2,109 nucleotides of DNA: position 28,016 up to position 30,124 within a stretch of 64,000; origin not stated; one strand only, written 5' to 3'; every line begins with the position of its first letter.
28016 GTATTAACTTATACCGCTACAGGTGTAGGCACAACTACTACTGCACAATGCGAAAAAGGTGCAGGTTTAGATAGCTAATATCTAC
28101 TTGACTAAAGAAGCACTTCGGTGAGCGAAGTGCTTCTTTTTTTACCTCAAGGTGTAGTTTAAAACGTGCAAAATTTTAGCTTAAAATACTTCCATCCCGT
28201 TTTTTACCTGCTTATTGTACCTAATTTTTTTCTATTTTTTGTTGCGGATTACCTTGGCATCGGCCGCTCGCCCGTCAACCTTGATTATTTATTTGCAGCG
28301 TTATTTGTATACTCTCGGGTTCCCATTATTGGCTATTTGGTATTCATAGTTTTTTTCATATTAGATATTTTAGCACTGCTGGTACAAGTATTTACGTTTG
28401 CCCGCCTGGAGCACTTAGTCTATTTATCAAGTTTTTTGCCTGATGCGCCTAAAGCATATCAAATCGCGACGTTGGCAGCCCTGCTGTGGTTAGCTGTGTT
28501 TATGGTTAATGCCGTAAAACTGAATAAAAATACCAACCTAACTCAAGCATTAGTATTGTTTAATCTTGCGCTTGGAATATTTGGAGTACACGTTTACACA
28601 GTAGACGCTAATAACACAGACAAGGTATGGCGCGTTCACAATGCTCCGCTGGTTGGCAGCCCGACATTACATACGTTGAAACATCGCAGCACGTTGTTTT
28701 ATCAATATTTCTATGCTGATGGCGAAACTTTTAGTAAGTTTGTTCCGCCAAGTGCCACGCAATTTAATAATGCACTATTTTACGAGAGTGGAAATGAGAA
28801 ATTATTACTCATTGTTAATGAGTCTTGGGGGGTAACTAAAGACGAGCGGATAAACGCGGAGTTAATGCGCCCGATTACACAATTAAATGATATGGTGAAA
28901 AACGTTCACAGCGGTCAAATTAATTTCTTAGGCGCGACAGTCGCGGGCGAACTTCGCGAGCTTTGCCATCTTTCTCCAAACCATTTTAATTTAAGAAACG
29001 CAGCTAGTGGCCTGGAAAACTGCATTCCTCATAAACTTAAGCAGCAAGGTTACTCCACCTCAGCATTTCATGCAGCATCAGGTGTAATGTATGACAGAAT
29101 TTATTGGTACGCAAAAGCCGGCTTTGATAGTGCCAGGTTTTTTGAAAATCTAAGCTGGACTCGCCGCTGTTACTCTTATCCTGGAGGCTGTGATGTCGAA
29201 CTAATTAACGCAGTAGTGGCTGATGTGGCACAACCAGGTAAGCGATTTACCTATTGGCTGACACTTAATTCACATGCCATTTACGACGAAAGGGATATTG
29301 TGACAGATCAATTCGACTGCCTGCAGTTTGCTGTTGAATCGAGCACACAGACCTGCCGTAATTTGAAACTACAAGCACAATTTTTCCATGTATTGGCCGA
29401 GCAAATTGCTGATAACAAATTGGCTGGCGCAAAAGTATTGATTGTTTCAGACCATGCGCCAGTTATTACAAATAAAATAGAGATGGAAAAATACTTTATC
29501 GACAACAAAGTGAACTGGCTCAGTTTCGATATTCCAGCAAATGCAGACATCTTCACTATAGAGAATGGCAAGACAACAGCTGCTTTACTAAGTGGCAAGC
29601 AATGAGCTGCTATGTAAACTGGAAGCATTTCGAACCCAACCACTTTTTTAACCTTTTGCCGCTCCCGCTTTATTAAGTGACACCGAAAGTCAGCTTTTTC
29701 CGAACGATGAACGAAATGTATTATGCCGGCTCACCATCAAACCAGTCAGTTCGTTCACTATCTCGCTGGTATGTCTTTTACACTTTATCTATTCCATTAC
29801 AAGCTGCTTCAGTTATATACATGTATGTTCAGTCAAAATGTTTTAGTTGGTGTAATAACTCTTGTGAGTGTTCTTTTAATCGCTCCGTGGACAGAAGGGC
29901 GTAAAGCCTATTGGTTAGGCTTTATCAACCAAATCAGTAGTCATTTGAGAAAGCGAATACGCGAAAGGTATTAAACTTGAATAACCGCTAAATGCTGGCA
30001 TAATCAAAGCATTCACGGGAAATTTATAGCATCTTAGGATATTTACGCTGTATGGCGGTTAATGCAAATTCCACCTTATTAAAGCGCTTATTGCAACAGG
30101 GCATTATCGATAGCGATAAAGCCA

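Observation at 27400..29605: AT-rich pilin island: an LtaS/sulfatase-family membrane transferase in the pilin-modification slot, next to a pilin ending in Ser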

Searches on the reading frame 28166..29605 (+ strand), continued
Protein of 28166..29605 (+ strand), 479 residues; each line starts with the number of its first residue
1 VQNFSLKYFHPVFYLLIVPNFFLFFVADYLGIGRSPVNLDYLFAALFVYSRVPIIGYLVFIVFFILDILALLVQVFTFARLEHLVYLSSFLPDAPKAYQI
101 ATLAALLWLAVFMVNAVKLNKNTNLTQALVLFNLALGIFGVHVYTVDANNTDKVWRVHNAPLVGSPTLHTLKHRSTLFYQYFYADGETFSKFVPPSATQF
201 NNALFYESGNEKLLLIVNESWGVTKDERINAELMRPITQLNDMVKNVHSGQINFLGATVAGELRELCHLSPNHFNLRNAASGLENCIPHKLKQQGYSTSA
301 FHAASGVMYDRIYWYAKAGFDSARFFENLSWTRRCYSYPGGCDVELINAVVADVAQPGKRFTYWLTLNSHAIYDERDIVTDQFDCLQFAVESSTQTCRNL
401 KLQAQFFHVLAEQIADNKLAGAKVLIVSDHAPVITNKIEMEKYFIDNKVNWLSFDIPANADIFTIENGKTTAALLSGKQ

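Call 57: search_protein_families(library=pfam, proteins=[L044:2253-2987:+, L009:7434-8546:+, L012:7498-8661:+, L007:3262-4704:+, L068:3407-4681:-, L055:4202-5008:+, L018:7431-8243:+, L023:4957-5841:+, L043:8805-9233:+, L016:4739-5923:+], max_evalue=0.01)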
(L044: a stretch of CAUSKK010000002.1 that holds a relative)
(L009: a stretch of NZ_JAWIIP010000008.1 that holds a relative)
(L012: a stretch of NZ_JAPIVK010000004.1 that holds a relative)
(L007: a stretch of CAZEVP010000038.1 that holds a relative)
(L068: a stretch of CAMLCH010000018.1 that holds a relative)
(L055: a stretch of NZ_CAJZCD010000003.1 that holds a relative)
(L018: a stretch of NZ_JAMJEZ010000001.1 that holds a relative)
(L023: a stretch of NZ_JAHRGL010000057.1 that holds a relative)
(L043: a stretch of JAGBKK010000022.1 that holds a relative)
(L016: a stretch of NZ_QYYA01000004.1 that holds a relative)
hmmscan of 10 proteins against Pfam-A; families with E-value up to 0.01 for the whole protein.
L044:2253-2987:+ (245 aa): 0 families

L009:7434-8546:+ (371 aa): 2 families
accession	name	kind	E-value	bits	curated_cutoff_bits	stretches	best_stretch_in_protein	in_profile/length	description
PF04932.20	Wzy_C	-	2.6e-17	63.5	31.7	1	159-298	4-148/149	O-Antigen ligase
PF18203.6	IPTL-CTERM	-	0.0016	18.7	20.8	1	287-305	6-24/28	IPTL-CTERM motif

L012:7498-8661:+ (388 aa): 1 family
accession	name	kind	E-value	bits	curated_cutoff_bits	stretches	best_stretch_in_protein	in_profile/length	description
PF00144.29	Beta-lactamase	-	6.4e-16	58.9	27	1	83-373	24-318/329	Beta-lactamase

L007:3262-4704:+ (481 aa): 1 family
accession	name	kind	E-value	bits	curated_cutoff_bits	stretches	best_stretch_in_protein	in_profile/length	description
PF13231.12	PMT_2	-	0.0035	18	26.1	1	66-205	7-149/160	Dolichyl-phosphate-mannose-protein mannosyltransferase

L068:3407-4681:- (424 aa): 2 families
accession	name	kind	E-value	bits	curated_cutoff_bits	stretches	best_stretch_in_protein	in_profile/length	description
PF04413.22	Glycos_transf_N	-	4.7e-59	199.4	23.9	1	34-208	2-179/179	3-Deoxy-D-manno-octulosonic-acid transferase (kdotransferase)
PF00534.26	Glycos_transf_1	-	0.00011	22.2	26.4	1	245-394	30-167/172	Glycosyl transferases group 1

L055:4202-5008:+ (269 aa): 0 families

L018:7431-8243:+ (271 aa): 1 family
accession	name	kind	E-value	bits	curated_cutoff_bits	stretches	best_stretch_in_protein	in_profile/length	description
PF00459.30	Inositol_P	-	4.2e-68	230.2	27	1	2-260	3-264/271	Inositol monophosphatase family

L023:4957-5841:+ (295 aa): 3 families
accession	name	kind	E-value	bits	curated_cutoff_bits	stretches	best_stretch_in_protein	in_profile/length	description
PF00005.33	ABC_tran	-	7.6e-29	101.5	25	1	23-164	1-136/137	ABC transporter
PF13304.12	AAA_21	-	4.7e-09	37.2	27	1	134-194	235-298/304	AAA domain, putative AbiEii toxin, Type IV TA system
PF02463.25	SMC_N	-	0.0004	20.3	40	1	29-211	19-213/220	RecF/RecN/SMC N terminal domain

L043:8805-9233:+ (143 aa): 1 family
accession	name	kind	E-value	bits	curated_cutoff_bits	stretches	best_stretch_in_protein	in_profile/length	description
PF04170.18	NlpE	-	1.3e-15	58.4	22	1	42-125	1-82/86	NlpE N-terminal domain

L016:4739-5923:+ (395 aa): 1 family
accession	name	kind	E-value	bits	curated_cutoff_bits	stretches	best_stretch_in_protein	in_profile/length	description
PF00144.29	Beta-lactamase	-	1.1e-24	87.7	27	1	72-309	8-248/329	Beta-lactamase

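Call 63: find_encoding_contigs(protein=P0209, flank=6000, max_places=4)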
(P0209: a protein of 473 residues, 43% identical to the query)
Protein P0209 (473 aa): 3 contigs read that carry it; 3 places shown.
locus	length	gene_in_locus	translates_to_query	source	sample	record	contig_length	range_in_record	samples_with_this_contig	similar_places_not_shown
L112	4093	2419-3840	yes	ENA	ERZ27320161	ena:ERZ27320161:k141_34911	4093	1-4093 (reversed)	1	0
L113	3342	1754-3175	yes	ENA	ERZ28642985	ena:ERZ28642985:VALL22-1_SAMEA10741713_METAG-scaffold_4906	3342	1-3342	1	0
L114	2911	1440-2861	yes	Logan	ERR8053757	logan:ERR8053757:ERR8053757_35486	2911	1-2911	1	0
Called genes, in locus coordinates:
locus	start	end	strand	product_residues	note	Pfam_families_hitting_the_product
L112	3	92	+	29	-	?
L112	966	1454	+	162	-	PF07963:N_methyl, PF00114:Pilin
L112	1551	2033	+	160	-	PF07963:N_methyl (weak), PF00114:Pilin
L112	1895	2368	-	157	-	-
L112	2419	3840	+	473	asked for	PF00884:Sulfatase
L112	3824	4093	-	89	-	?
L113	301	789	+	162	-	PF07963:N_methyl, PF00114:Pilin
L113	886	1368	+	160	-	PF07963:N_methyl (weak), PF00114:Pilin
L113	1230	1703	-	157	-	-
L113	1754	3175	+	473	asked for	PF00884:Sulfatase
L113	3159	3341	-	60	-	?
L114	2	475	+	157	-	?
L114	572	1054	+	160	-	PF07963:N_methyl (weak), PF00114:Pilin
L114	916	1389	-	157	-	-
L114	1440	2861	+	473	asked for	PF00884:Sulfatase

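Call 76: search_dna_similar(query=window:28166-29602:+, collection=phages, mode=protein, max_evalue=0.001, max_rows=10)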
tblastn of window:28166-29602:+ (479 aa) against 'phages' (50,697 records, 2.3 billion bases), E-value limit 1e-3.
No match.

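Call 77: search_dna_similar(query=window:28166-29602:+, collection=plasmids, mode=protein, max_evalue=0.001, max_rows=10)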
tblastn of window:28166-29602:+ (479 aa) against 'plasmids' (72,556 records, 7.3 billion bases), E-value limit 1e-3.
Records with a match: 2; places in all: 2; records where one place covers at least 80% of the query: 2.
Best place of each record, by identity: <60% 2.
By first word of the organism name: Neisseria 2.
By predicted mobility (MOB-suite, as given by PLSDB): non-mobilizable 2.
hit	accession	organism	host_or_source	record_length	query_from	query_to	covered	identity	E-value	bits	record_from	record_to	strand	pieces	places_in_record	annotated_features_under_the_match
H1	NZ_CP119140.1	Neisseria gonorrhoeae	Homo sapiens,whole organism,blood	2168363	18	456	92%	33.5%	2e-60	221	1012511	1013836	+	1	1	none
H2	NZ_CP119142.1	Neisseria gonorrhoeae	Homo sapiens,whole organism,synovial ...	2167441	19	456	91%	33.3%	2e-59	218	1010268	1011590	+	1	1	none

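Call 78: get_annotated_region(hit=H1, flank=6000)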
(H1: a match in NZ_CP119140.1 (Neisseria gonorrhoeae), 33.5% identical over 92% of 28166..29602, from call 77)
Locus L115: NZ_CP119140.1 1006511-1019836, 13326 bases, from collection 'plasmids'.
description: Neisseria gonorrhoeae strain 2022NG-0076 plasmid p2022NG-0076_1, complete sequence
organism: Neisseria gonorrhoeae (NCBI taxid 485)
taxonomy: Bacteria; Pseudomonadota; Betaproteobacteria; Neisseriales; Neisseriaceae; Neisseria; Neisseria gonorrhoeae
host: -; source: Homo sapiens,whole organism,blood; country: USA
typing (MOB-suite, as given by PLSDB): non-mobilizable
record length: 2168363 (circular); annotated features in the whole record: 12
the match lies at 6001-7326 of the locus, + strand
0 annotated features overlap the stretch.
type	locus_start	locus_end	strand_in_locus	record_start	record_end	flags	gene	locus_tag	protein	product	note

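Call 80: search_protein_families(library=pfam, proteins=[L115:448-1221:+, L115:1469-2320:+, L115:2265-3569:+, L115:3664-5379:+, L115:5875-7329:+, L115:7785-8528:-], max_evalue=0.001)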
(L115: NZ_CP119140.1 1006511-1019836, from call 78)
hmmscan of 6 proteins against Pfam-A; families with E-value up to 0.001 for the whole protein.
L115:448-1221:+ (258 aa): 2 families
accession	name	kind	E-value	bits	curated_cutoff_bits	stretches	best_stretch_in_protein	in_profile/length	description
PF00899.27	ThiF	-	6.2e-37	127.5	28.1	1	18-164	9-154/238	ThiF family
PF13241.12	NAD_binding_7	-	0.00095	20.1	22.1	0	26-147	4-88/104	Putative NAD(P)-binding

L115:1469-2320:+ (284 aa): 1 family
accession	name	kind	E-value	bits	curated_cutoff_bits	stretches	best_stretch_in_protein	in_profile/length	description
PF02616.19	SMC_ScpA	-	2.2e-29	103.5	24.6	1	54-264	1-231/232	Segregation and condensation protein ScpA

L115:2265-3569:+ (435 aa): 2 families
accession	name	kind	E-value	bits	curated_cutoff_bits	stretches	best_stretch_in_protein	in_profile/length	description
PF04095.22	NAPRTase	-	6.7e-88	294.9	20.8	1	204-431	1-239/239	Nicotinate phosphoribosyltransferase (NAPRTase) family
PF17767.7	NAPRTase_N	-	1.2e-33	116.6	32.6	1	42-163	1-125/125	Nicotinate phosphoribosyltransferase (NAPRTase) N-terminal domain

L115:3664-5379:+ (572 aa): 3 families
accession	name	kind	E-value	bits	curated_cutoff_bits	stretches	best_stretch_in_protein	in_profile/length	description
PF00750.26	tRNA-synt_1d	-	6.6e-130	433.6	23.3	1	97-445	4-349/349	tRNA synthetases class I (R), catalytic domain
PF05746.21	DALR_1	-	3.2e-34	118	22.3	1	459-572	1-117/117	DALR anticodon binding domain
PF03485.21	Arg_tRNA_synt_N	-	5.6e-23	81.8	21.5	1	4-86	4-85/85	Arginyl tRNA synthetase N terminal domain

L115:5875-7329:+ (485 aa): 1 family
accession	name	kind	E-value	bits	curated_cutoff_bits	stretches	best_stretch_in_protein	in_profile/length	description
PF00884.28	Sulfatase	-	1.3e-10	41.5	25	1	313-474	81-257/301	Sulfatase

L115:7785-8528:- (247 aa): 1 family
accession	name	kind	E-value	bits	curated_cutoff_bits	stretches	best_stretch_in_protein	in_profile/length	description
PF00528.27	BPD_transp_1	-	5.8e-21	75.5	26.4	1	55-242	10-182/184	Binding-protein-dependent transport system inner membrane component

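Call 83: search_protein_representatives(alignment_id=A4)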
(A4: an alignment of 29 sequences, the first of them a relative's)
Query: 29 sequences, 473 profile positions. Proteins with E-value up to 0.001 (for the whole library): 4557; up to 1e-10: 1245; up to 1e-30: 685. The best 150 are listed.
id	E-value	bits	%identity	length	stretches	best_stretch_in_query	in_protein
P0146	7.0e-200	681.3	-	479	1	5-473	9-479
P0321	5.4e-193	658.6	-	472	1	2-472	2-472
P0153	5.5e-189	645.4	-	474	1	3-473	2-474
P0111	2.5e-183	626.8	-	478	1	7-472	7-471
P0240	1.4e-179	614.4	-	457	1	21-472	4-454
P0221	5.3e-179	612.5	-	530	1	5-472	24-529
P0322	6.5e-162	556.1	-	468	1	4-472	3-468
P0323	7.7e-162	555.9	-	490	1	12-473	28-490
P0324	4.8e-161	553.3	-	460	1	5-472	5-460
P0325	8.2e-159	545.9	-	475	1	10-472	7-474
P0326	5.7e-157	539.8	-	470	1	11-473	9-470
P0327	3.1e-156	537.4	-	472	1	16-472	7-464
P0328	1.7e-151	521.8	-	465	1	17-472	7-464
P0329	4.1e-150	517.2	-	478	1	7-472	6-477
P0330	1.4e-149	515.5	-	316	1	158-472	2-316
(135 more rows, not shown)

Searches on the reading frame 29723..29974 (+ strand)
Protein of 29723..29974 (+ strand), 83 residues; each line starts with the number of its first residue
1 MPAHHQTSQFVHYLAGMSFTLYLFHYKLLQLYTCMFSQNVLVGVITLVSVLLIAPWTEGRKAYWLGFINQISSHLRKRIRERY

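Call 3: search_protein_families(library=pfam, proteins=[window:29723-29974:+], max_evalue=1)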
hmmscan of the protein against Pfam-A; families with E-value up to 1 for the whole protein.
window:29723-29974:+ (83 aa): 1 family
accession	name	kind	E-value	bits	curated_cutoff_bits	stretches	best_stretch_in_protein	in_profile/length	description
PF01757.29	Acyl_transf_3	-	0.0027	17.3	31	1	10-54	271-321/326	Acyltransferase domain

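Call 4: search_protein_families(library=ncbifam, proteins=[window:29723-29974:+], max_evalue=1)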
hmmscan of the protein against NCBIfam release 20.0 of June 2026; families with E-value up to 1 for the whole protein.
window:29723-29974:+ (83 aa): 1 family
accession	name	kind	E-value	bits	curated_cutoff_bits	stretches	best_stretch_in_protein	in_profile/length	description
NF003014.0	PRK03854.1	equivalog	0.00048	19.4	338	1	6-52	301-347/386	glucans biosynthesis protein MdoC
